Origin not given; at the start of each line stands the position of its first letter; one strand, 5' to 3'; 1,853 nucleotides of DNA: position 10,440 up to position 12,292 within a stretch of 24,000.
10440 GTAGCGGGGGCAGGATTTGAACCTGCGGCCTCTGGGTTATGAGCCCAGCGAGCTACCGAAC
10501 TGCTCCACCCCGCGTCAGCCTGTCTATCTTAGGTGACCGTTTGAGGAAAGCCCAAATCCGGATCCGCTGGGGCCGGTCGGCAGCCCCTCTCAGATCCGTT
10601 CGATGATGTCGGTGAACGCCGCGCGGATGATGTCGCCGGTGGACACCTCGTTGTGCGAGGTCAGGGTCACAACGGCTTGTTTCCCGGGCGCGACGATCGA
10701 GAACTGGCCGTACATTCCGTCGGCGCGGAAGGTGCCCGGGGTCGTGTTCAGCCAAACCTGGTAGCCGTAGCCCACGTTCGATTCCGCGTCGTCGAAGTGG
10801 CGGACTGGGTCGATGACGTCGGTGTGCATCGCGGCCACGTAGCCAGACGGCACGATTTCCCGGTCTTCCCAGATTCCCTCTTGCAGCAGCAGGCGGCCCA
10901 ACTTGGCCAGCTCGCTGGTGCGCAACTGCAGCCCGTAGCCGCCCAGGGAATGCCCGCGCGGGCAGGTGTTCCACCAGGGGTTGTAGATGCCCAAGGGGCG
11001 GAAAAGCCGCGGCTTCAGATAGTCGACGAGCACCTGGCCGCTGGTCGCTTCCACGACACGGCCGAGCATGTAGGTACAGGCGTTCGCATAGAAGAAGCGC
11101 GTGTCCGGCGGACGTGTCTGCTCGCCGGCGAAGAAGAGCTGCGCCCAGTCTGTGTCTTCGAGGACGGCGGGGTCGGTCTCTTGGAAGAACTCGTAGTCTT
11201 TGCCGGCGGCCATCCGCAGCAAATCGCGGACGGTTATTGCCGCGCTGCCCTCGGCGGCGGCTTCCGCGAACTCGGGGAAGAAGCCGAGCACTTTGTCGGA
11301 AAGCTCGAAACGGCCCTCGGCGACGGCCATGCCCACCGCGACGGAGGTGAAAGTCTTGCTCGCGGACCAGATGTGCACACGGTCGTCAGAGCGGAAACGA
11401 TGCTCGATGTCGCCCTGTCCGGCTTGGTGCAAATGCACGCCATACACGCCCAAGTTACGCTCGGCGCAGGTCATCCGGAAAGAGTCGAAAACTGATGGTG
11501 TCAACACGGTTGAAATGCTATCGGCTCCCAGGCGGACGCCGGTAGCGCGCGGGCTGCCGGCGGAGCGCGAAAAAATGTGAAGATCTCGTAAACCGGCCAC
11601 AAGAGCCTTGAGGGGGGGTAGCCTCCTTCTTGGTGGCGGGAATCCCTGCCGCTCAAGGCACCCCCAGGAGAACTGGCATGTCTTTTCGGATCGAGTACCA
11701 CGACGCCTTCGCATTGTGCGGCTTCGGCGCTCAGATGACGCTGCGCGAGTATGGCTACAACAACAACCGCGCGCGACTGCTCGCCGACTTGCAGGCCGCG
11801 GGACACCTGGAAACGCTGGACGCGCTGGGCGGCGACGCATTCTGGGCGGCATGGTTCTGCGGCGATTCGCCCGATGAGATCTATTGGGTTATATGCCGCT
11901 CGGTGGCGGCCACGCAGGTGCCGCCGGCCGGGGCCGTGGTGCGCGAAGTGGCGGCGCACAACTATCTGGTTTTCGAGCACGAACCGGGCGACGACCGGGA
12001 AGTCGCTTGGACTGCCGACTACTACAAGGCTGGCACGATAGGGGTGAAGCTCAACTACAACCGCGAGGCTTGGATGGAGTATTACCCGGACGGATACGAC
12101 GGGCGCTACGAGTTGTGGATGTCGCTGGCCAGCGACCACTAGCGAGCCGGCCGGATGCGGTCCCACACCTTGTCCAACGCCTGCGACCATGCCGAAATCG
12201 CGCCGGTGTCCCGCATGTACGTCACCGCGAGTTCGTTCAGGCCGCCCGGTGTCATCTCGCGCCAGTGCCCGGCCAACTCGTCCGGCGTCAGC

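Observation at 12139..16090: GRE + activase + P5C-reductase-family operon: a hydroxyproline-dehydratase-like module of uncertain specificity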

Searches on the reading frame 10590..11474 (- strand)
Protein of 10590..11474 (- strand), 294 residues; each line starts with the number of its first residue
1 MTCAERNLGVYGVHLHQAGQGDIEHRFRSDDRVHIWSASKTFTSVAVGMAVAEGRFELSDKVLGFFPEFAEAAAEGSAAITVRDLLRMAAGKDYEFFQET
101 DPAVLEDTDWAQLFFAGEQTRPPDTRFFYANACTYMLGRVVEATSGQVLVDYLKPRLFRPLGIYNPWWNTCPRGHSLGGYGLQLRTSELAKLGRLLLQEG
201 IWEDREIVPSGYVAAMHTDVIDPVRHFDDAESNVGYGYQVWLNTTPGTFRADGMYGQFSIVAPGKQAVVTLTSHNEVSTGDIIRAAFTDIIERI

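Call 72: search_protein_families(library=ncbifam, proteins=[window:10590-11474:-], max_evalue=0.00001)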
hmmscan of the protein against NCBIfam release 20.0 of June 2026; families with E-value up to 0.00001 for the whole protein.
window:10590-11474:- (294 aa): 23 families
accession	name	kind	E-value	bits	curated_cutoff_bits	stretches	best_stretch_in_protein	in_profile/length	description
NF045925.1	3-sucCA_synth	equivalog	2.5e-52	178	800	1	27-275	77-312/498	3-succinylated cholic acid synthase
NF000185.2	BlaEC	exception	1e-09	37.8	850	1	34-173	77-210/377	BlaEC family class C beta-lactamase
NF038089.1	blaYRC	exception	2.2e-09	36.8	870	1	35-173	82-214/381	YRC family class C beta-lactamase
NF038238.1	blaBUT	exception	6.7e-09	35.3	850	1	34-172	83-214/383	BUT family class C beta-lactamase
NF033085.1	bla_class_C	equivalog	7.1e-09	34.9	415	1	35-170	58-187/356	class C beta-lactamase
NF012173.1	CMY2-MIR-ACT-EC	exception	1.3e-08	34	680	1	33-170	80-211/380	CMY2/MIR/ACT/EC family class C beta-lactamase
NF000187.3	BlaMIR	exception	5.5e-08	32.3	882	1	35-170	82-211/381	MIR family cephalosporin-hydrolyzing class C beta-lactamase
NF038269.1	lipase_LipE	equivalog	7.7e-08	31.8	750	1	32-164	87-218/407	lipase LipE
NF050047.1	blaELC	exception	7.7e-08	31.6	840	1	29-174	128-267/434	ELC family class C beta-lactamase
NF000385.4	blaACT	exception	9e-08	31.5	810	1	33-170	80-211/380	ACT family cephalosporin-hydrolyzing class C beta-lactamase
NF000419.2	blaCMH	exception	9.5e-08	31.6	875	1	34-171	81-212/381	CMH family class C beta-lactamase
NF052559.1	MthAcHydAcmB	equivalog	1.4e-07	30.6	550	1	14-165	39-210/391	methyl acetate hydrolase AcmB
NF040478.1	blaLAQ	exception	1.6e-07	30.7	850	1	34-170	80-210/380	LAQ family class C beta-lactamase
NF038366.1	blaSFDC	exception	2.3e-07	30.2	840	1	35-171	82-212/382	SFDC family class C beta-lactamase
NF041666.1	ampC_Ecan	exception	4.5e-07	29.1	860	1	34-169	81-210/381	CMY2-MIR-ACT-EC family cephalosporin-hydrolyzing class C beta-lactamase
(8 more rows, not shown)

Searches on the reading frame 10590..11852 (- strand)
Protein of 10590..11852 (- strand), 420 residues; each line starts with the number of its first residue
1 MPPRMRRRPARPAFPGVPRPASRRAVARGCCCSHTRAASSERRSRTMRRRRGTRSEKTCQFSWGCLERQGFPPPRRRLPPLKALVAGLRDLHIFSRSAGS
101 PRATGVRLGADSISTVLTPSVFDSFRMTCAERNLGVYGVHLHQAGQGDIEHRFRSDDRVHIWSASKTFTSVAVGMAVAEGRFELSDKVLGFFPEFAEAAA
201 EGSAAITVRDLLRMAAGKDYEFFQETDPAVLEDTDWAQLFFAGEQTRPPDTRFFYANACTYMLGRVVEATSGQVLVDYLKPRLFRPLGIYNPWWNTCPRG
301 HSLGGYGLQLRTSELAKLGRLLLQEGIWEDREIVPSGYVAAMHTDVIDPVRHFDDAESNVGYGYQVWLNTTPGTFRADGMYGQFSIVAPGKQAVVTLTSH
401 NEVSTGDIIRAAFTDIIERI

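Call 7: search_protein_families(library=ncbifam, proteins=[window:10590-11852:-], max_evalue=0.00001)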
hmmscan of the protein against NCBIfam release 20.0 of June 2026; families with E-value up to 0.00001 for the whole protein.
window:10590-11852:- (420 aa): 20 families
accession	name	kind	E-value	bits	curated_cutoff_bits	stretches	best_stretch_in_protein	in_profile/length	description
NF045925.1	3-sucCA_synth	equivalog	6.7e-52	176.6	800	1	153-401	77-312/498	3-succinylated cholic acid synthase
NF000185.2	BlaEC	exception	2.4e-09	36.6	850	1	160-299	77-210/377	BlaEC family class C beta-lactamase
NF038089.1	blaYRC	exception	5e-09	35.6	870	1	161-299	82-214/381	YRC family class C beta-lactamase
NF038238.1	blaBUT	exception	1.5e-08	34.1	850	1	160-298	83-214/383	BUT family class C beta-lactamase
NF033085.1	bla_class_C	equivalog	1.7e-08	33.7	415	1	161-296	58-187/356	class C beta-lactamase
NF012173.1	CMY2-MIR-ACT-EC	exception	3e-08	32.8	680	1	159-296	80-211/380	CMY2/MIR/ACT/EC family class C beta-lactamase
NF000187.3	BlaMIR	exception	1.3e-07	31.1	882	1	160-296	81-211/381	MIR family cephalosporin-hydrolyzing class C beta-lactamase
NF038269.1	lipase_LipE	equivalog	1.4e-07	31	750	1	158-290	87-218/407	lipase LipE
NF050047.1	blaELC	exception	1.8e-07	30.4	840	1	155-300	128-267/434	ELC family class C beta-lactamase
NF000385.4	blaACT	exception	2e-07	30.3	810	1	159-296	80-211/380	ACT family cephalosporin-hydrolyzing class C beta-lactamase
NF000419.2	blaCMH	exception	2.1e-07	30.4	875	1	160-297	81-212/381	CMH family class C beta-lactamase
NF040478.1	blaLAQ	exception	2.6e-07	29.9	850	1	159-296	79-210/380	LAQ family class C beta-lactamase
NF052559.1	MthAcHydAcmB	equivalog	4.9e-07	28.8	550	1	140-291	39-210/391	methyl acetate hydrolase AcmB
NF038366.1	blaSFDC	exception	5.1e-07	29.1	840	1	161-297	82-212/382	SFDC family class C beta-lactamase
NF041666.1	ampC_Ecan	exception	1e-06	27.9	860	1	160-295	81-210/381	CMY2-MIR-ACT-EC family cephalosporin-hydrolyzing class C beta-lactamase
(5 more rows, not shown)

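Call 8: search_protein_families(library=pfam, proteins=[window:10590-11852:-], max_evalue=0.00001)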
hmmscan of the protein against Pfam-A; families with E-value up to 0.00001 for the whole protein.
window:10590-11852:- (420 aa): 1 family
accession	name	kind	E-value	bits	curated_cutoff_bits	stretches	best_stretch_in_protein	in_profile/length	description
PF00144.29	Beta-lactamase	-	3.8e-33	115.5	27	1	151-404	40-313/329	Beta-lactamase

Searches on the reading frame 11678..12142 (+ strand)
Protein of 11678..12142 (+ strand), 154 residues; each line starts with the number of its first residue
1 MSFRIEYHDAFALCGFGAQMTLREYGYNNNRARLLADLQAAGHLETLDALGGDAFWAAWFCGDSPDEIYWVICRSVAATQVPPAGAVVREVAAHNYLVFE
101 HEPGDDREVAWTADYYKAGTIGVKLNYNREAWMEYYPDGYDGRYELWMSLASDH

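Call 24: search_protein_families(library=pfam, proteins=[window:11678-12142:+], max_evalue=0.001)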
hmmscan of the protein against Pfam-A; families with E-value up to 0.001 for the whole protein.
window:11678-12142:+ (154 aa): 1 family
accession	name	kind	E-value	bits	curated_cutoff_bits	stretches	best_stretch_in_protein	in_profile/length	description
PF14526.11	Cass2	-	9e-07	29.6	27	1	4-148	1-148/150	Integron-associated effector binding protein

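Call 72: search_protein_families(library=ncbifam, proteins=[window:11678-12142:+], max_evalue=0.00001)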
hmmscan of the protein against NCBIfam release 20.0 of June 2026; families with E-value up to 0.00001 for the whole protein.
window:11678-12142:+ (154 aa): 0 families
